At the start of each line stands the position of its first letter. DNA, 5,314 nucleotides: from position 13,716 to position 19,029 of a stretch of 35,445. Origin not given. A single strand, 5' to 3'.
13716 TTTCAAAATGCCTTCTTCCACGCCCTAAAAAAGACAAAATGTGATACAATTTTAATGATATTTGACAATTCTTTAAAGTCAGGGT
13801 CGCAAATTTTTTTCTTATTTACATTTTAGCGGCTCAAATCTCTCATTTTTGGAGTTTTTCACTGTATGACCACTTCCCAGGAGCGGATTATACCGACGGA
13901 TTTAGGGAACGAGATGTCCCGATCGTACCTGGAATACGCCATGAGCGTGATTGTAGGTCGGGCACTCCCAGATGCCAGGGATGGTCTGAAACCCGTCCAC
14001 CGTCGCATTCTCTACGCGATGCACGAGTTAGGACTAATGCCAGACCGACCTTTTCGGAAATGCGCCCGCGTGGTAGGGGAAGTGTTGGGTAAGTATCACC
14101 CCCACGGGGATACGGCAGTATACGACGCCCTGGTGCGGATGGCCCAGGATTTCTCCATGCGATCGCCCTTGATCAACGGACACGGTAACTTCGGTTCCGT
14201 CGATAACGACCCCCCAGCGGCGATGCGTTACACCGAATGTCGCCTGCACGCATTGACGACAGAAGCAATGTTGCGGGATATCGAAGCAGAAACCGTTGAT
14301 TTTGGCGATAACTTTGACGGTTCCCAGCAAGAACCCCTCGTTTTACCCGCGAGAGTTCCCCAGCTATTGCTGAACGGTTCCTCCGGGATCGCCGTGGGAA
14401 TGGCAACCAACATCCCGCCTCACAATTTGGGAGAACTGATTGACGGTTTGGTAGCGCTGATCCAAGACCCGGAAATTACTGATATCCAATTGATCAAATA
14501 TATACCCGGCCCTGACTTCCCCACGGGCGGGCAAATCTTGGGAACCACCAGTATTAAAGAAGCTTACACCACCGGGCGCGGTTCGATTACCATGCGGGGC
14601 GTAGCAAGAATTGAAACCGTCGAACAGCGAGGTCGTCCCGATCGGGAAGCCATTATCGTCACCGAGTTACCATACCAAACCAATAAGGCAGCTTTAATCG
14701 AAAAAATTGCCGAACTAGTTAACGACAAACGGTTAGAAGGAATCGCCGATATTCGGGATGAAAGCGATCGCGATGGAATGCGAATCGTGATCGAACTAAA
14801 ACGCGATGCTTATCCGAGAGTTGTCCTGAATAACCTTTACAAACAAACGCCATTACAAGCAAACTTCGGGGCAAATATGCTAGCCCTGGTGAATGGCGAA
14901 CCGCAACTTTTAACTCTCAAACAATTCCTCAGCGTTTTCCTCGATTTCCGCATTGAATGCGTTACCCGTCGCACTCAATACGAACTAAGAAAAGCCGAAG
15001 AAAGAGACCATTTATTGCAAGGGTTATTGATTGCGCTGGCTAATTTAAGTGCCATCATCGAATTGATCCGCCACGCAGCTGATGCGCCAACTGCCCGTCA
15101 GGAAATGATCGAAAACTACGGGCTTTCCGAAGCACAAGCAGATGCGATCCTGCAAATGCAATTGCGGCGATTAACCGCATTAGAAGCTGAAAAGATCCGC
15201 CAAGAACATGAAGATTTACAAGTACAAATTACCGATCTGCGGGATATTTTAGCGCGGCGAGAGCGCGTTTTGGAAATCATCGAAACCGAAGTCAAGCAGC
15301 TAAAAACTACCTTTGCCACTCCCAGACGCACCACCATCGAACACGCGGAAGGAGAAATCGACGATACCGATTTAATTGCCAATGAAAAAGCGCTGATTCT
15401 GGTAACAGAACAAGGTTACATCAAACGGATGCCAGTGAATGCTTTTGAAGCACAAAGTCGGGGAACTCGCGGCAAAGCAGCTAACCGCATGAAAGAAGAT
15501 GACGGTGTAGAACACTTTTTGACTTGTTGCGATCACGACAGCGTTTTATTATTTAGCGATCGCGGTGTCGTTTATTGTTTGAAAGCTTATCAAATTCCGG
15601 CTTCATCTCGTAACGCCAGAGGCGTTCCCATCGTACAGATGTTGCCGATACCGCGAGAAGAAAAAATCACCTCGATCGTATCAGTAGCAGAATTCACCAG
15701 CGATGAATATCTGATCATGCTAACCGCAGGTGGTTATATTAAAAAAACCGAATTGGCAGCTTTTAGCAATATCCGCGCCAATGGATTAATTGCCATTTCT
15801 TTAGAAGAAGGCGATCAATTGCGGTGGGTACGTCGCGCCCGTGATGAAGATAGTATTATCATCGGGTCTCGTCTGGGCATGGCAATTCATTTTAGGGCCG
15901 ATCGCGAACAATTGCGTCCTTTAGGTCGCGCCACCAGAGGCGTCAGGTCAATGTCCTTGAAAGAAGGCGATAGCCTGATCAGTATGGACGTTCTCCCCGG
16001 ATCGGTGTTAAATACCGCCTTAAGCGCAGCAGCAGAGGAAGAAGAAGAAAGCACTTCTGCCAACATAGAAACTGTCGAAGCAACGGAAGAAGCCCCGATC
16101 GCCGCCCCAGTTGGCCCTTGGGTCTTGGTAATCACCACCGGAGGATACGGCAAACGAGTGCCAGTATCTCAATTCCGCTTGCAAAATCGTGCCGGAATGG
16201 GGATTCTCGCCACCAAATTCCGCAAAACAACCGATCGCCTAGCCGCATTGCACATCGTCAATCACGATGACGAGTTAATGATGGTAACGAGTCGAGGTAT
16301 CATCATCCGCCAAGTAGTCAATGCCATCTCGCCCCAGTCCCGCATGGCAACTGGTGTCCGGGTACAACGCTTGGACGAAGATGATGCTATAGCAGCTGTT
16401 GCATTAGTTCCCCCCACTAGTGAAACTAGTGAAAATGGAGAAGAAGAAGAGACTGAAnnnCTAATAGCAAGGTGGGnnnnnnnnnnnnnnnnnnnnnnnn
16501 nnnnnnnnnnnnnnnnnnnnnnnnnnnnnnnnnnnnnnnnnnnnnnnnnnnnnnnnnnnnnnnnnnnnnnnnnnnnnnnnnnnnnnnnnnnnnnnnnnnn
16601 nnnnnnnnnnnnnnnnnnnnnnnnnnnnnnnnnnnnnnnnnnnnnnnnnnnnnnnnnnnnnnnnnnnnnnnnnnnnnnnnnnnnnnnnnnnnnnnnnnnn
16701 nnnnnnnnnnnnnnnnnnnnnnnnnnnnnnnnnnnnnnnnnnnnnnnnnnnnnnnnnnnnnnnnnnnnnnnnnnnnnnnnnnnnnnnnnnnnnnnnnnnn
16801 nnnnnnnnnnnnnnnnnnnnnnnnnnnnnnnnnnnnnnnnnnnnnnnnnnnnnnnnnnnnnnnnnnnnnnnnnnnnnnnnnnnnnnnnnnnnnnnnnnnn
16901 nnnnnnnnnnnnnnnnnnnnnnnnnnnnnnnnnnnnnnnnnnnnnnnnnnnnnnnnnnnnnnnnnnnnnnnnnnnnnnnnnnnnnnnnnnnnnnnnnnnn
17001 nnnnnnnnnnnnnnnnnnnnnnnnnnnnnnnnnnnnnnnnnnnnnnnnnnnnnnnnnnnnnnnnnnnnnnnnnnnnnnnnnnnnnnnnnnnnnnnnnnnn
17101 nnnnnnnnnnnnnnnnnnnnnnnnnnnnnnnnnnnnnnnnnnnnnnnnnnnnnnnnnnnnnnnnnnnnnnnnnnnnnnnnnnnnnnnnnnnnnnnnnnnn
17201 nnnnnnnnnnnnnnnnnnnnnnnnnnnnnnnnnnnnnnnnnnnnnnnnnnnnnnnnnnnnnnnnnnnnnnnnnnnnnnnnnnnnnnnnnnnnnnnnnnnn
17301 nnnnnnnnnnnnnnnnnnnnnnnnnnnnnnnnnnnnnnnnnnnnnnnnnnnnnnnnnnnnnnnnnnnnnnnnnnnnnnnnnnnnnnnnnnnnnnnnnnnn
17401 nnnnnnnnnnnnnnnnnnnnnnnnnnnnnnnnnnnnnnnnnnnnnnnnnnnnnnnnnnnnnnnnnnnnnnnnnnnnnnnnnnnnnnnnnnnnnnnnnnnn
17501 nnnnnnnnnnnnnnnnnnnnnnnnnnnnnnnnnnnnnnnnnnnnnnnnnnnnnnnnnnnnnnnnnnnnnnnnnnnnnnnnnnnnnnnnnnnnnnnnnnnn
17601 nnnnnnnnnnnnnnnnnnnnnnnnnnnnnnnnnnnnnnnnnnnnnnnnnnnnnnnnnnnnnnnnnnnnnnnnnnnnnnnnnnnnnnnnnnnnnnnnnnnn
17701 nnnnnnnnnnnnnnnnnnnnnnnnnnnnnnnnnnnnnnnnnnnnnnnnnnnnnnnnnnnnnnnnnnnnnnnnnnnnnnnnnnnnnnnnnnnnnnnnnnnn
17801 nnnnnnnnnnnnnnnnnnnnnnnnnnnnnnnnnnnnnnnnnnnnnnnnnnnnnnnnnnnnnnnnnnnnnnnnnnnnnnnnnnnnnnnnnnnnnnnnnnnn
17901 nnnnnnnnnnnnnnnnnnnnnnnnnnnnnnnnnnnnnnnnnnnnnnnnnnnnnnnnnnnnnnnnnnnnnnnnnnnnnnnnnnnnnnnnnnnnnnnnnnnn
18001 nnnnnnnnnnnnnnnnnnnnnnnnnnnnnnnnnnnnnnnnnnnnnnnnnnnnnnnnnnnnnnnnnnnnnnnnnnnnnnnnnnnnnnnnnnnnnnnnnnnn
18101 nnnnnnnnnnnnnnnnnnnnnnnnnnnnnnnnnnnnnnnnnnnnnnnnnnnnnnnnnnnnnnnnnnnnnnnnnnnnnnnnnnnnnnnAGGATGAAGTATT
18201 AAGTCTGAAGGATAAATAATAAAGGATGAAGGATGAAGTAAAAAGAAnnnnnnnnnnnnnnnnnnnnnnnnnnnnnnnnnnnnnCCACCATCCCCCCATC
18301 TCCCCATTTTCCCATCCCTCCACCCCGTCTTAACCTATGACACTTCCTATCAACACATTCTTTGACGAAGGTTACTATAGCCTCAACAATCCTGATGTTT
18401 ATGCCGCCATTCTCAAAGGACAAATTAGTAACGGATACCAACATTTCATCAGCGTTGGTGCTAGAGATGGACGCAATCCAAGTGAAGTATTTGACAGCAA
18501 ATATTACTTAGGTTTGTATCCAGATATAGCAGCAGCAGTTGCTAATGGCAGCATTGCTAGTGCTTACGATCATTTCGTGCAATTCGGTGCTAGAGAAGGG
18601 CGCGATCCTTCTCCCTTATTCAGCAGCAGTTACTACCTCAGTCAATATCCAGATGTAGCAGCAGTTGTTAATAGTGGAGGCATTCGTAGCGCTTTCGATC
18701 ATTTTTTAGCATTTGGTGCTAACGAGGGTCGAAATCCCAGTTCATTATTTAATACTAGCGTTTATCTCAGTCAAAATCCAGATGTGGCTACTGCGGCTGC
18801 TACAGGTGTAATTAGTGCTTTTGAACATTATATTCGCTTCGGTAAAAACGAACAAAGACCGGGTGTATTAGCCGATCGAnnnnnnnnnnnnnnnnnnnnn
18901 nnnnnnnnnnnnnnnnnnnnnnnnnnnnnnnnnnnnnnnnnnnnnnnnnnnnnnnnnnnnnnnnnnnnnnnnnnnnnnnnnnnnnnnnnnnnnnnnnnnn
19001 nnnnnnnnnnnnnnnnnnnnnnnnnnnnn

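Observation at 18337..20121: RTX-repeat protein with a metzincin-like core whose zinc motif is degenerate (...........) and four N-terminal 46-aa repeats; bracketed by heptamer arrays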

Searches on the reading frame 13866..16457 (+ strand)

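Call 15: search_protein_families(library=pfam, proteins=[window:13866-16457:+], max_evalue=0.00001)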
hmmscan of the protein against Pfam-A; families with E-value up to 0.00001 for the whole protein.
window:13866-16457:+ (864 aa): 2 families
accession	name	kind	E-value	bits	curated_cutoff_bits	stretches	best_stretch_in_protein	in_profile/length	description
PF00521.26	DNA_topoisoIV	-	5.8e-165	549.8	31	1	32-476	1-431/432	DNA gyrase/topoisomerase IV, subunit A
PF03989.18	DNA_gyraseA_C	-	5.6e-72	237.4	27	6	510-554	3-47/48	DNA gyrase C-terminal domain, beta-propeller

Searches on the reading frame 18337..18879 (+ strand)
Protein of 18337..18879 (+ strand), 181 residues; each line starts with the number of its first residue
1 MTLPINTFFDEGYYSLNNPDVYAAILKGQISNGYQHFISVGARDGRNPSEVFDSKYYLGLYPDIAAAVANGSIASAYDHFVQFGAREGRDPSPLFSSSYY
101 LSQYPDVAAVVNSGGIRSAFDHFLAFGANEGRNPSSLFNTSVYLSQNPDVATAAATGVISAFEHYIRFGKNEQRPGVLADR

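Call 19: search_protein_families(library=pfam, proteins=[window:18337-18879:+], max_evalue=10)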
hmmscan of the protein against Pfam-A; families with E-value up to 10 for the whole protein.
seq(181 aa): 1 family
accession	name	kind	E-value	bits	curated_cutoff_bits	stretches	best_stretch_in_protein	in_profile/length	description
PF09163.16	Form-deh_trans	-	0.017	15.4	22.1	1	153-172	19-38/44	Formate dehydrogenase N, transmembrane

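Call 23: find_homologous_proteins(query=window:18337-18876:+)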
Query window:18337-18876:+ (180 aa): 39 proteins with E <= 0.001 among 370 candidates.
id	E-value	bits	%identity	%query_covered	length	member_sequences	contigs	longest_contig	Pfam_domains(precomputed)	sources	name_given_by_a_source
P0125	7.5e-38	148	46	96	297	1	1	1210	PF04151.22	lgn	-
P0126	3.5e-35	140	43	76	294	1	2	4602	-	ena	-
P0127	1.1e-32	131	48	71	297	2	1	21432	-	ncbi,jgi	jgi:hypothetical protein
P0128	1.7e-32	131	44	93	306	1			-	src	-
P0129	1.4e-31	128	46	79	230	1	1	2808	-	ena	-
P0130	6.2e-31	126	42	94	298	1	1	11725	-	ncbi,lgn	-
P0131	3.9e-29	120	38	78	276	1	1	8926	-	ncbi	ncbi:MAG: hypothetical protein AAF298_15460 [Cyanobacteria bacterium P01_A01_bin.40]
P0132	3.1e-27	114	31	93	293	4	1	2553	-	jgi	jgi:hypothetical protein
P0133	6.4e-27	113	43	78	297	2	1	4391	-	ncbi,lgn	ncbi:MAG: hypothetical protein AAGF83_27800 [Cyanobacteria bacterium P01_G01_bin.67]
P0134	3.0e-24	104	37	83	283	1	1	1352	-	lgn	-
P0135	3.0e-23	101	41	70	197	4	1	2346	PF05593.20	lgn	-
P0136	1.3e-18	86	34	77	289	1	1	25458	PF14307.13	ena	-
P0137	7.1e-18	83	38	80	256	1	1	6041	-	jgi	jgi:hypothetical protein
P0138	1.1e-15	76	43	57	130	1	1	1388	-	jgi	jgi:hypothetical protein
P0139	1.1e-15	76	33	93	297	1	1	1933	-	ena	-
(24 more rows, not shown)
